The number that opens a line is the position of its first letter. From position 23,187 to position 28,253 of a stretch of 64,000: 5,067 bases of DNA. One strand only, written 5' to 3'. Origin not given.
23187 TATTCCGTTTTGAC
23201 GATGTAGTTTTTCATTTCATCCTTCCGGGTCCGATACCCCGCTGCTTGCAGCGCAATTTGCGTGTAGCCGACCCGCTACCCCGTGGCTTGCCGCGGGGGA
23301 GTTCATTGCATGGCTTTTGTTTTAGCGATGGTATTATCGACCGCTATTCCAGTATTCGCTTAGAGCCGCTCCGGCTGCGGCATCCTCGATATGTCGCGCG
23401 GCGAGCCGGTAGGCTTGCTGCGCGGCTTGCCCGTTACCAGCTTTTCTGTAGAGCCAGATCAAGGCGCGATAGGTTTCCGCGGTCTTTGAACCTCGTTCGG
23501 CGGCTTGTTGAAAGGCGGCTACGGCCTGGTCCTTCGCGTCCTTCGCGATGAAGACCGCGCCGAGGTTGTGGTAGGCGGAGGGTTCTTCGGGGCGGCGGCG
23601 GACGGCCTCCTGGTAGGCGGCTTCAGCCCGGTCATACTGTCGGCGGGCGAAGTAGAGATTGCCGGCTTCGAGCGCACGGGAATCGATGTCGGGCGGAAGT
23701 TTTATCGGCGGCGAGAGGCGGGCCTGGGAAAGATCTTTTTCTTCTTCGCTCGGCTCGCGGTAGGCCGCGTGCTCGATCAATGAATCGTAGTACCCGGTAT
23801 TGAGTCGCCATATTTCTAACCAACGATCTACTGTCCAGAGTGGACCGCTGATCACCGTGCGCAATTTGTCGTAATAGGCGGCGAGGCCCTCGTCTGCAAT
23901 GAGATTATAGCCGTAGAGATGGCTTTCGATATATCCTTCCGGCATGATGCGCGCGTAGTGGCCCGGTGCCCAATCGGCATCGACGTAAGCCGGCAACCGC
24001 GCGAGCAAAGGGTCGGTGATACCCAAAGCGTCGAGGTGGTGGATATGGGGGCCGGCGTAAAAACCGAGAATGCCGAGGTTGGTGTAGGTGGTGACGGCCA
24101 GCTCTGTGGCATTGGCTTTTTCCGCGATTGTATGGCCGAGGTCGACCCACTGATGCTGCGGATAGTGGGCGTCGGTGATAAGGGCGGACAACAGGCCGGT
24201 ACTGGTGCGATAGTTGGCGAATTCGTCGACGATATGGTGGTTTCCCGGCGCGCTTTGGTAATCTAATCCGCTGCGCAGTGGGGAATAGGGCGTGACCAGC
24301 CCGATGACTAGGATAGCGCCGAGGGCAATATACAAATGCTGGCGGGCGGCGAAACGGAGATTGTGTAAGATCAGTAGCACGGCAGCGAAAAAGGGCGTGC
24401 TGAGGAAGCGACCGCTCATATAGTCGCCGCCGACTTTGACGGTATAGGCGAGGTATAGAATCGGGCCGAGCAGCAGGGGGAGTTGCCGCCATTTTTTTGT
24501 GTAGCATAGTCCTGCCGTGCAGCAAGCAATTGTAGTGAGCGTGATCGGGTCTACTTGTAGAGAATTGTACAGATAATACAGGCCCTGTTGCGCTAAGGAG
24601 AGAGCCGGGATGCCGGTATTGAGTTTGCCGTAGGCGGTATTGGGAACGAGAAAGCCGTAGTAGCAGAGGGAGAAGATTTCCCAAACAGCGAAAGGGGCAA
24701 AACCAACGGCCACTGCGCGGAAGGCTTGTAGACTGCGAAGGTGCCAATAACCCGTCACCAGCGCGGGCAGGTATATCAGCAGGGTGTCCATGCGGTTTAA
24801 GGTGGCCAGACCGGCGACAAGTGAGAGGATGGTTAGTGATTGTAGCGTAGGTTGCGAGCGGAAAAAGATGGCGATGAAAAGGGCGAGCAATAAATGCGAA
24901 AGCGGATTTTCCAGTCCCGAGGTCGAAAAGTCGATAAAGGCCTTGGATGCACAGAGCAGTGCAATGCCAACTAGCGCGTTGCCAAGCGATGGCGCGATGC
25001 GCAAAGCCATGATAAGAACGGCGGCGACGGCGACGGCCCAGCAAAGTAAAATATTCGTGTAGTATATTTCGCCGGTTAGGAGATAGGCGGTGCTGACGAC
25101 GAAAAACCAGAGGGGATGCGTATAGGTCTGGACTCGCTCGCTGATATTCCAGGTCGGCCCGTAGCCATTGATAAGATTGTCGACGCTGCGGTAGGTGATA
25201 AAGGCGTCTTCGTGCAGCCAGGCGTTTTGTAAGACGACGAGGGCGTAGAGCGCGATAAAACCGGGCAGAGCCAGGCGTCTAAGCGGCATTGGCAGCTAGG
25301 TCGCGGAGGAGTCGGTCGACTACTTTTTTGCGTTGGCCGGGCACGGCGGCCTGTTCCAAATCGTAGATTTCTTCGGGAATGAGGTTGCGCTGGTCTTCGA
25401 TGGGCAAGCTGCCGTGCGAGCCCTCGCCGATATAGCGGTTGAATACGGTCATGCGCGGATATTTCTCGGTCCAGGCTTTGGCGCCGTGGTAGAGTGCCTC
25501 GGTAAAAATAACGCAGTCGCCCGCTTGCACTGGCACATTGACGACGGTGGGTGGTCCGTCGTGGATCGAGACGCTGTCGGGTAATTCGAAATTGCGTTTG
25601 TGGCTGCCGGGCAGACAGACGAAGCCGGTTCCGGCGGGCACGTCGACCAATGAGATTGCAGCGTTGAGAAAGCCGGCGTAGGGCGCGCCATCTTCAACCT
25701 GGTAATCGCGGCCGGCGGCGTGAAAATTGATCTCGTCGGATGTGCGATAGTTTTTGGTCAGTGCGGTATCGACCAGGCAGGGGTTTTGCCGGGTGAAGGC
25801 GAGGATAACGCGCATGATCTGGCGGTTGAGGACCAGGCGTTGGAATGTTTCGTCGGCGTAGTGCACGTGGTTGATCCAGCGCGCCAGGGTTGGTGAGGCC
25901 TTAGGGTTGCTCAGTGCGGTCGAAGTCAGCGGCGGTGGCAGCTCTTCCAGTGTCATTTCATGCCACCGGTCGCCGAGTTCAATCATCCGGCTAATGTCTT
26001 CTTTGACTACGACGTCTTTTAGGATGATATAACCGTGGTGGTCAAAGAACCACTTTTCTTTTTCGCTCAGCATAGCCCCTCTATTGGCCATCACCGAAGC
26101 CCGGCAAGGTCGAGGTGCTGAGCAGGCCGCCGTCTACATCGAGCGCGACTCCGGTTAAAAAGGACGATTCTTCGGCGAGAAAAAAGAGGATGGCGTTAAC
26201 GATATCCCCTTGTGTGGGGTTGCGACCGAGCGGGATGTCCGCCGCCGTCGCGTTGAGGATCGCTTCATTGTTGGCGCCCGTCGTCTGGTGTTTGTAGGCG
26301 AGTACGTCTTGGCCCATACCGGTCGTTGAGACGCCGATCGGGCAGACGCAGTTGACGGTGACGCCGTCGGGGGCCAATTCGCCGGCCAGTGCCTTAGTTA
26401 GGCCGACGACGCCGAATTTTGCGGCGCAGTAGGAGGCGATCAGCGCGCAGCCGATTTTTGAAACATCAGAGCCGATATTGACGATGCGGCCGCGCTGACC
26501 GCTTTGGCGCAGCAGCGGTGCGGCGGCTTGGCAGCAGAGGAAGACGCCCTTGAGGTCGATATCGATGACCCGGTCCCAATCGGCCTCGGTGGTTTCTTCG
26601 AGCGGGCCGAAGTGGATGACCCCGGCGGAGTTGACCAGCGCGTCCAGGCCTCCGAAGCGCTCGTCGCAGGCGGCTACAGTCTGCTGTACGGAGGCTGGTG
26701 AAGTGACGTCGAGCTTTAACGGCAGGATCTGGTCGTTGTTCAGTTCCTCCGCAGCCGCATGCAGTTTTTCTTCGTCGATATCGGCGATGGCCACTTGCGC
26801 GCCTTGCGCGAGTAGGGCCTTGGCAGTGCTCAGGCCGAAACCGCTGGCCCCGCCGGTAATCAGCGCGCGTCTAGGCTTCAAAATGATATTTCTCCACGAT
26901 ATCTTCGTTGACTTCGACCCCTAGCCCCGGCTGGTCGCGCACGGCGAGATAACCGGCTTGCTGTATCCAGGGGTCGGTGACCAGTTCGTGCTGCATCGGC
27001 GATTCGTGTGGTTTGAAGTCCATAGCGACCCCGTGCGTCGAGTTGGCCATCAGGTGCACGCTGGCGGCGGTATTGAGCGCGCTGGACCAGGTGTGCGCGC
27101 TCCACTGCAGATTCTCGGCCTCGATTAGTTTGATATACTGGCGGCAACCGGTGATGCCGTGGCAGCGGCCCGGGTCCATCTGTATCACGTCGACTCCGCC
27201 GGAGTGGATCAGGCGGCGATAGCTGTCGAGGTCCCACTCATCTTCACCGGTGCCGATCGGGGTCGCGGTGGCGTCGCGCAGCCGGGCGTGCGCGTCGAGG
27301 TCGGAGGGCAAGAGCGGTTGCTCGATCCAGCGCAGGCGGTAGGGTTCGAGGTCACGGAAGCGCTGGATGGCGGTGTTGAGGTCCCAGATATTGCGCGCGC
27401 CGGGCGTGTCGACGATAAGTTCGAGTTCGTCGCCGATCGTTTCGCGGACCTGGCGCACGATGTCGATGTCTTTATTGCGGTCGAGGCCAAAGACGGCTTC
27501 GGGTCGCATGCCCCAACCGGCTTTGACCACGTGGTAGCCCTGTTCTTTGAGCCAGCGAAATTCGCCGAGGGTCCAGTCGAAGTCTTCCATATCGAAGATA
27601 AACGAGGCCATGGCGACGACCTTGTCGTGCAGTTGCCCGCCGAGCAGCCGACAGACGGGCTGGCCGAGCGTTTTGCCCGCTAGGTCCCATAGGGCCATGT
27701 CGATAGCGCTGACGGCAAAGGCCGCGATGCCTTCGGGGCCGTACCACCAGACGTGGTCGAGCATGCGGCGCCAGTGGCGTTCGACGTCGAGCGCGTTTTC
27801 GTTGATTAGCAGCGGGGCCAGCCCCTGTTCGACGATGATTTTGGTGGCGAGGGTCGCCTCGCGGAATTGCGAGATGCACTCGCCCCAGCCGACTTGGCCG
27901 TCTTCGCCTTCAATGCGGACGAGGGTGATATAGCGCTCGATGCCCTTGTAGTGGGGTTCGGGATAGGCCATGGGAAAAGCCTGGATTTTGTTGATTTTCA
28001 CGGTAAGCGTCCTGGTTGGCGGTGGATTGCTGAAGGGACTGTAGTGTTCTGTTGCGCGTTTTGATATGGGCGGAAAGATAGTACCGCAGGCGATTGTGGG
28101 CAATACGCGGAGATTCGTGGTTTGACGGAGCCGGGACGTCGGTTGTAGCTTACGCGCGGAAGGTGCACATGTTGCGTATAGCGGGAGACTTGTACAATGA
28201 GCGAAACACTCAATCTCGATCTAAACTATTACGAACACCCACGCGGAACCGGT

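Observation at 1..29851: Unusual density of PhyH-family Fe(II)/2OG dioxygenase paralogs (at least six, possibly seven) in one ~30-kb catabolic island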

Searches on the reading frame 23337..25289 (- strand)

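Call 7: search_protein_families(library=pfam, proteins=[window:23337-25289:-], max_evalue=0.01)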
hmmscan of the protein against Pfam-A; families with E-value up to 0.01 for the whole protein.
window:23337-25289:- (651 aa): 9 families
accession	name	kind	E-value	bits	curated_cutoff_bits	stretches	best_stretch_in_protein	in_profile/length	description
PF00515.34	TPR_1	-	9.1e-08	32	27.8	1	543-568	8-33/34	Tetratricopeptide repeat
PF13432.12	TPR_16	-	2.9e-07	31.3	32.7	1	540-600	1-61/65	Tetratricopeptide repeat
PF13414.12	TPR_11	-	3e-07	30.5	26.8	1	543-580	1-38/42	TPR repeat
PF13181.12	TPR_8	-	3.5e-06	27.2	25.7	0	542-568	7-33/34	Tetratricopeptide repeat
PF07719.23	TPR_2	-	1.5e-05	25.1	27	1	542-568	7-33/34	Tetratricopeptide repeat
PF14559.12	TPR_19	-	8.8e-05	23.2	25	1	547-610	2-64/68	Tetratricopeptide repeat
PF13428.12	TPR_14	-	0.00027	21.8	23.5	1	540-578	5-43/44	Tetratricopeptide repeat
PF13424.12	TPR_12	-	0.00057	20.5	30.1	1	541-598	8-73/77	Tetratricopeptide repeat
PF13176.12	TPR_7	-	0.0066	16.9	27.9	0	543-570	6-35/36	Tetratricopeptide repeat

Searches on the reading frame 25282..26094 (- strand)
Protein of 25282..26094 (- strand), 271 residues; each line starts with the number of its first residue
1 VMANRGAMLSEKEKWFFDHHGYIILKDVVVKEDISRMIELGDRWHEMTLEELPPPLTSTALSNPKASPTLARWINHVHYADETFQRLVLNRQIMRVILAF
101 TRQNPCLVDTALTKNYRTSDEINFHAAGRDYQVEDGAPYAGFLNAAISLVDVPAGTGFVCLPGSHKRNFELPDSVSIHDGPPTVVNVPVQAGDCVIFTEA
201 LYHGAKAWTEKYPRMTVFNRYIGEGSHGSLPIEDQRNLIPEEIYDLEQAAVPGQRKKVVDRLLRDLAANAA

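Call 7: search_protein_families(library=pfam, proteins=[window:25282-26094:-], max_evalue=0.01)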
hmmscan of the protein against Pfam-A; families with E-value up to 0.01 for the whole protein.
window:25282-26094:- (271 aa): 1 family
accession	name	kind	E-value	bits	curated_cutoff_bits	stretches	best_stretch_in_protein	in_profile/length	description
PF05721.19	PhyH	-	1.3e-12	48.9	22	1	17-209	1-206/213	Phytanoyl-CoA dioxygenase (PhyH)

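Call 14: find_encoding_contigs(protein=window:25282-26094:-, flank=10000, max_places=6)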
Protein window:25282-26094:- (271 aa): no gene with exactly this product is on record in the collection.

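Call 32: search_solved_structures(query=window:25282-26094:-, max_evalue=10, show_alignments=2)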
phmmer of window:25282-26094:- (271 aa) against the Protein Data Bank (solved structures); distinct sequences matched with E-value up to 10: 16.
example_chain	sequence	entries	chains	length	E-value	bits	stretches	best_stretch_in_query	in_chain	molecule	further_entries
4xcb_A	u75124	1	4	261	7.1e-06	28.9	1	125-216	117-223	oxidase/hydroxylase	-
4xc9_A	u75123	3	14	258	7.4e-06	28.9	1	125-217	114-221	oxidase/hydroxylase | Putative oxidase/hydroxylase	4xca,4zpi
3emr_A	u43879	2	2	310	8.3e-05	25.4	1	59-166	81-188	EctD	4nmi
4mhr_A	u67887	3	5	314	0.00036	23.3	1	7-229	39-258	Ectoine hydroxylase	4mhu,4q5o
7nmi_B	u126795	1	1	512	0.045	16.5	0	216-270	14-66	S100P-ANXA2 chimera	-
2a1x_A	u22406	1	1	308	0.098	15.4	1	9-173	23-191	Phytanoyl-CoA dioxygenase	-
5ep9_A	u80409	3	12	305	0.2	14.3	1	142-221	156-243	SnoN,Epimerase SnoN | SnoN,SnoN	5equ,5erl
4xaa_A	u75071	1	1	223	0.42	13.3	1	121-216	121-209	Putative oxygenase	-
7aor_s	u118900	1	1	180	0.87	12.2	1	205-241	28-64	mS33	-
1zx8_A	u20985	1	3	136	0.97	12.1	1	185-247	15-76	hypothetical protein TM1367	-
6hiv_Ci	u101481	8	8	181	1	12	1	205-241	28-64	mS33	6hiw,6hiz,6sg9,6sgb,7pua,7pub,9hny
2mjw_B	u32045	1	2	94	1.1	11.9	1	216-270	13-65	Protein S100-P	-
1j55_A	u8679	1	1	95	1.2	11.8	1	216-270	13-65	S-100P PROTEIN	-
1ozo_A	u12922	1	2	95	1.3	11.7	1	216-270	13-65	S-100P protein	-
2ka0_A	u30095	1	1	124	1.3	11.7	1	189-247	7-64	uncharacterized protein TM1367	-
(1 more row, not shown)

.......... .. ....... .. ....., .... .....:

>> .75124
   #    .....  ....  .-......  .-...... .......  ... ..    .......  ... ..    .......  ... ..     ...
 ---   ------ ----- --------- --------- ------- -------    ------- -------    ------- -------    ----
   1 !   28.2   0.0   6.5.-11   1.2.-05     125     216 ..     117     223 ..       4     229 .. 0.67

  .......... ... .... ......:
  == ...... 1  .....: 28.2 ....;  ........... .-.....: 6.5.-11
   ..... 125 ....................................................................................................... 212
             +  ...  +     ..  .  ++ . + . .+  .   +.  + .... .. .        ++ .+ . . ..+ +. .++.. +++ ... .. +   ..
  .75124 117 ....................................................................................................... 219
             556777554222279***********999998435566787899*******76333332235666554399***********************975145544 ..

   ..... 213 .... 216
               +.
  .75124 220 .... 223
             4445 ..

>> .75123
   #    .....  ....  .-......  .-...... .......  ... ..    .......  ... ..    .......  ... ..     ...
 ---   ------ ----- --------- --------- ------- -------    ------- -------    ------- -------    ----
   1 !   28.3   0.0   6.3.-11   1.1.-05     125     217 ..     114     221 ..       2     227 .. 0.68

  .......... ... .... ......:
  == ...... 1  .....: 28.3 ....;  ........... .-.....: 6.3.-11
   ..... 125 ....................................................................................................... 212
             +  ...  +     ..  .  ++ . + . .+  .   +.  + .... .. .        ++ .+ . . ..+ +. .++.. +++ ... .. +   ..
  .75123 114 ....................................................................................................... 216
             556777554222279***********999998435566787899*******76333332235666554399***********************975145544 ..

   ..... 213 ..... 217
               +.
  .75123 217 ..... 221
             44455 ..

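Call 94: search_protein_families(library=ncbifam, proteins=[window:25282-26073:-], max_evalue=0.001)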
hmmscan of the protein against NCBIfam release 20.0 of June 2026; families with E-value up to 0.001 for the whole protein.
window:25282-26073:- (264 aa): 0 families

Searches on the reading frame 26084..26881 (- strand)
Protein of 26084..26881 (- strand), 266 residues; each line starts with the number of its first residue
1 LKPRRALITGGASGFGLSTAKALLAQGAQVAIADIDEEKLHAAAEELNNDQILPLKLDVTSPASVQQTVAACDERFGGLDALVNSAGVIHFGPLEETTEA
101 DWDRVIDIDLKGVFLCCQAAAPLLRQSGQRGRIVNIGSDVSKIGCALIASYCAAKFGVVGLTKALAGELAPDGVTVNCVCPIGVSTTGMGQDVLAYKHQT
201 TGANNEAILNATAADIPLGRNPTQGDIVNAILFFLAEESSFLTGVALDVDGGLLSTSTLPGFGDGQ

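Call 7: search_protein_families(library=pfam, proteins=[window:26084-26881:-], max_evalue=0.01)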
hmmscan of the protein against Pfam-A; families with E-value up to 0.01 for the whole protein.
window:26084-26881:- (266 aa): 5 families
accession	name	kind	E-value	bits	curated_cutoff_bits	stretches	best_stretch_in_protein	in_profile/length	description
PF00106.31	adh_short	-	2e-59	200.8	26.6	1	6-192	3-189/195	short chain dehydrogenase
PF13561.12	adh_short_C2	-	3.1e-59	200.8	27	1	12-253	3-235/236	Enoyl-(Acyl carrier protein) reductase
PF08659.16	KR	-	2.1e-13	51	22.6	1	7-154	4-152/180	KR domain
PF23441.1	SDR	-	2.2e-06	27.7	27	1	114-253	127-255/258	SDR-like rossmann domain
PF03435.24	Sacchrp_dh_NADP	-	0.0085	16.9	25.1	0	11-84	5-74/129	Saccharopine dehydrogenase NADP binding domain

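Call 48: search_protein_families(library=ncbifam, proteins=[window:26084-26881:-], max_evalue=0.00001)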
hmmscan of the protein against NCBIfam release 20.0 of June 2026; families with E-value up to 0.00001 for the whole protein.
window:26084-26881:- (266 aa): 229 families (the best 25 are shown)
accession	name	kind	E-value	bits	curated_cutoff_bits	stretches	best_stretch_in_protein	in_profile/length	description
NF004198.0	PRK05653.1-3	equivalog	4.7e-60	203.1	296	1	3-253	7-246/248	3-oxoacyl-ACP reductase FabG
NF005559.1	PRK07231.1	subfamily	4.9e-60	203.1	215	1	4-254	5-248/249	glucose 1-dehydrogenase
NF005309.0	PRK06841.1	subfamily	3.8e-59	200.3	286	1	4-252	16-251/255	GolD/DthD family dehydrogenase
NF052558.1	MBtsdlDhBudC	equivalog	1.7e-58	198.1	270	1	5-260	5-248/250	meso-2,3-butanediol dehydrogenase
NF004791.0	PRK06138.1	equivalog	3.8e-58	196.8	312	1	3-254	5-250/252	SDR family oxidoreductase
NF009466.0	PRK12826.1-2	subfamily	1.4e-55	188.5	222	1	3-253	3-244/248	3-oxoacyl-ACP reductase FabG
NF009093.0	PRK12429.1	subfamily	2.7e-55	187.4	258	1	3-253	5-256/259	3-hydroxybutyrate dehydrogenase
TIGR02415.1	23BDH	subfamily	4e-55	187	304.35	1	5-254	2-252/254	acetoin reductase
TIGR01963.1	PHB_DH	subfamily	9.5e-54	182.3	307.05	1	4-253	2-252/255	3-hydroxybutyrate dehydrogenase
NF005472.0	PRK07067.1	equivalog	1.5e-52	178.7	338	1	2-252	5-253/257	L-iditol 2-dehydrogenase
TIGR03971.1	SDR_subfam_1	subfamily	1.4e-51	175.4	300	1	4-254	4-269/271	mycofactocin-coupled SDR family oxidoreductase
NF053702.1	TrHdxCHCADhChcB1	equivalog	5.6e-51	173.3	400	1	5-253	6-240/250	trans-4-hydroxycyclohexanecarboxylate dehydrogenase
NF009050.0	PRK12384.1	equivalog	1.3e-50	172.5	307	1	4-252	3-255/259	sorbitol-6-phosphate dehydrogenase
TIGR01830.1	3oxo_ACP_reduc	equivalog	1.3e-50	172.4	297.75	1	6-253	1-238/239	3-oxoacyl-[acyl-carrier-protein] reductase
NF047923.1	pyridox_DH_SDR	equivalog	3.9e-50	170.6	325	1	3-253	3-240/243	pyridoxal 4-dehydrogenase, SDR-type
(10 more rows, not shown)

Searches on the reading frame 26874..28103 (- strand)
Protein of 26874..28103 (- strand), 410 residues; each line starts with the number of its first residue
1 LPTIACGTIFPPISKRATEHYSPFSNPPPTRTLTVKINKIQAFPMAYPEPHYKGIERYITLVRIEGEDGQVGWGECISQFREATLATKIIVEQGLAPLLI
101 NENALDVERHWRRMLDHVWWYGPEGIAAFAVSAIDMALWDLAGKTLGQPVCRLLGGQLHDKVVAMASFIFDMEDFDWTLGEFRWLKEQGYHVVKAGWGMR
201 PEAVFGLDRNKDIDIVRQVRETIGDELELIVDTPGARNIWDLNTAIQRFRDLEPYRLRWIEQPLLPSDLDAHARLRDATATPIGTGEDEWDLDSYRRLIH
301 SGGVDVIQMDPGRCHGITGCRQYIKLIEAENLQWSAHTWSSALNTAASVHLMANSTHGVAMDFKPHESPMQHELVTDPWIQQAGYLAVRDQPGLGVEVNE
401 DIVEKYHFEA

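Call 7: search_protein_families(library=pfam, proteins=[window:26874-28103:-], max_evalue=0.01)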
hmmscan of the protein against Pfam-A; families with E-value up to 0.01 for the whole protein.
window:26874-28103:- (410 aa): 2 families
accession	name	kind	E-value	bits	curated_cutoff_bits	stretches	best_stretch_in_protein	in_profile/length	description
PF13378.12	MR_MLE_C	-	1.7e-53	182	29.4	1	184-401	9-218/219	Enolase C-terminal domain-like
PF02746.21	MR_MLE_N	-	1.4e-19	70.8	22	1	59-155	28-117/117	Mandelate racemase / muconate lactonizing enzyme, N-terminal domain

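Call 48: search_protein_families(library=ncbifam, proteins=[window:26874-28001:-], max_evalue=0.00001)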
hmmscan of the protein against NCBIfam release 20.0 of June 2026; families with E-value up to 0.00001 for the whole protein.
window:26874-28001:- (376 aa): 15 families
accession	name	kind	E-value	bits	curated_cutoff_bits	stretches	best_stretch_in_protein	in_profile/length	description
NF010624.0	PRK14017.1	equivalog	5e-51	174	311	1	25-372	15-360/382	galactonate dehydratase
NF040790.2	glucon_galact_dh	equivalog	2.9e-48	164.7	750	1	2-375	2-372/390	bifunctional D-gluconate/D-galactonate dehydratase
NF040866.1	AraD_Arch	equivalog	1.1e-40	139.8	650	1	25-374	34-371/372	arabinonate dehydratase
NF043051.1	ManoateDhtManD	equivalog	2.1e-40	138.8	550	2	181-375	194-386/403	D-mannonate dehydratase ManD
NF047820.1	TalGalacDh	equivalog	3.6e-40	138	500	1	26-367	39-359/371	L-talarate/galactarate dehydratase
NF011654.0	PRK15072.1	subfamily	6.3e-39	134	430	2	24-176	16-164/404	D-galactonate dehydratase family protein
NF011968.0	PRK15440.1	equivalog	2.4e-37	128.8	393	1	26-371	59-390/395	L-rhamnonate dehydratase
TIGR02534.1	mucon_cyclo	subfamily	9.4e-31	107.2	334.95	1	24-373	28-366/368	muconate/chloromuconate family cycloisomerase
NF043002.1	HProlDhtase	equivalog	1.4e-19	70.2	500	1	26-369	34-359/366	cis-3-hydroxy-L-proline dehydratase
TIGR01928.1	menC_lowGC_arch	equivalog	1.6e-19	70.2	200.65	1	22-343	20-322/325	o-succinylbenzoate synthase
TIGR03247.1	glucar-dehydr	equivalog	5.9e-11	41.7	828.7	0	195-373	228-406/441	glucarate dehydratase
NF042940.1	racemase_DgcA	equivalog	1.1e-07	31.4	400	1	26-241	27-211/323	N-acetyl-D-Glu racemase DgcA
TIGR01927.1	menC_gam_Gplu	equivalog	2.9e-07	30.1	130.55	1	174-322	136-279/307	o-succinylbenzoate synthase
NF002782.0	PRK02901.1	equivalog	4.7e-06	25.8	288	1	174-316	116-249/328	o-succinylbenzoate synthase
NF002739.0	PRK02714.1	equivalog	6.7e-06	25.8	259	0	176-292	147-263/320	o-succinylbenzoate synthase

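Call 49: search_solved_structures(query=window:26874-28001:-, max_evalue=1e-20, show_alignments=0)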
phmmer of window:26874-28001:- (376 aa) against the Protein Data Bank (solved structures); distinct sequences matched with E-value up to 1e-20: 91 (the best 60 are shown).
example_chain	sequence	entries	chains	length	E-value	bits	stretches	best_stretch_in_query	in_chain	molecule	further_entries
3sjn_A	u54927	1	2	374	4.5e-50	173.9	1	27-373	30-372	Mandelate racemase/muconate lactonizing protein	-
4ggb_A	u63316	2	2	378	1.2e-39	139.6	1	23-372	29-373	Putative uncharacterized protein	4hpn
5olc_A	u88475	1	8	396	3.7e-39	138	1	22-372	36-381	Galactonate dehydratase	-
2qq6_A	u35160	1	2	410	1.9e-37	132.4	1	182-372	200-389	Mandelate racemase/muconate lactonizing enzyme-like protein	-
3ssz_A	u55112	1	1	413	1.9e-36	129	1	28-369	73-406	Mandelate racemase/muconate lactonizing enzyme, N-terminal domain protein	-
3bjs_A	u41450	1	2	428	2e-36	129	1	1-372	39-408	Mandelate racemase/muconate lactonizing enzyme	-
3stp_A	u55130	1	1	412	2.1e-36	128.9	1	28-369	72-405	Galactonate dehydratase, putative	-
3ozm_A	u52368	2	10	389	3e-36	128.4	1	21-372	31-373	Putative mandelate racemase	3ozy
3h12_A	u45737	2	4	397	3.2e-36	128.3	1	21-372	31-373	mandelate racemase | Putative mandelate racemase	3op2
3rcy_A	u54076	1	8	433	8.7e-36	126.9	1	5-370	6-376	Mandelate racemase/muconate lactonizing enzyme-like protein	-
4e6m_A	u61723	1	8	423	4.7e-35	124.5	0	183-372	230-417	Putative dehydratase protein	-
2gl5_A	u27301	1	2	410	4.7e-35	124.5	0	183-372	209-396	putative dehydratase protein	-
3n4e_A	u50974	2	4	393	3.4e-34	121.6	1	3-369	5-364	Mandelate racemase/muconate lactonizing enzyme, C-terminal domain protein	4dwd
3sqs_A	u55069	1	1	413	5.3e-34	121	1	28-369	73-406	mandelate racemase/muconate lactonizing protein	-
4e4u_A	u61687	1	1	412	4.5e-33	118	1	1-372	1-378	Mandalate racemase/muconate lactonizing enzyme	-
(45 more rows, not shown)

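Call 71: find_related_loci(query=window:26874-28001:-, collection=metagenome_contigs, flank=6000)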
Query window:26874-28001:- (376 aa) in metagenome_contigs; peptide patterns used: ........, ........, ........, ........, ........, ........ (x = any residue, [..] = any of these).
122 stretches matched a pattern; 19 encode a relative of the query (tblastn E <= 1e-3); 19 distinct loci.
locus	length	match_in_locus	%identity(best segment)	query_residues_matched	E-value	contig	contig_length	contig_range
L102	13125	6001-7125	98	1-375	0e+0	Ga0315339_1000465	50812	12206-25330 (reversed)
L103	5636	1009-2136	93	1-376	0e+0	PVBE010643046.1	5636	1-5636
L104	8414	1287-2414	92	1-376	0e+0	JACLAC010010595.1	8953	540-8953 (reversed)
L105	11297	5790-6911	91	1-374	0e+0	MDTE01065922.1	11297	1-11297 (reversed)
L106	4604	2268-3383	78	1-372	0e+0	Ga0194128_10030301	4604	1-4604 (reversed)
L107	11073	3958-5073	78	1-372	0e+0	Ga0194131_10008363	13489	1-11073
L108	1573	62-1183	76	1-374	0e+0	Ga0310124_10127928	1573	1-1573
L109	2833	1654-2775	77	1-374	0e+0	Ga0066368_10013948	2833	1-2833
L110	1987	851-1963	71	2-372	0e+0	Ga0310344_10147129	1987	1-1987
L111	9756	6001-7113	65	2-372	2e-171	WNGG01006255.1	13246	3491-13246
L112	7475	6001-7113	65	2-372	2e-171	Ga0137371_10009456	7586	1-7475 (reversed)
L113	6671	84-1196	65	2-372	5e-172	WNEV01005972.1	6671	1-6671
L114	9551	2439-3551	65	2-372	5e-171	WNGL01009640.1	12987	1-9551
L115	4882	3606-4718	65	2-372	3e-175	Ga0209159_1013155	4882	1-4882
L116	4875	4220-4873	100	1-218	2e-147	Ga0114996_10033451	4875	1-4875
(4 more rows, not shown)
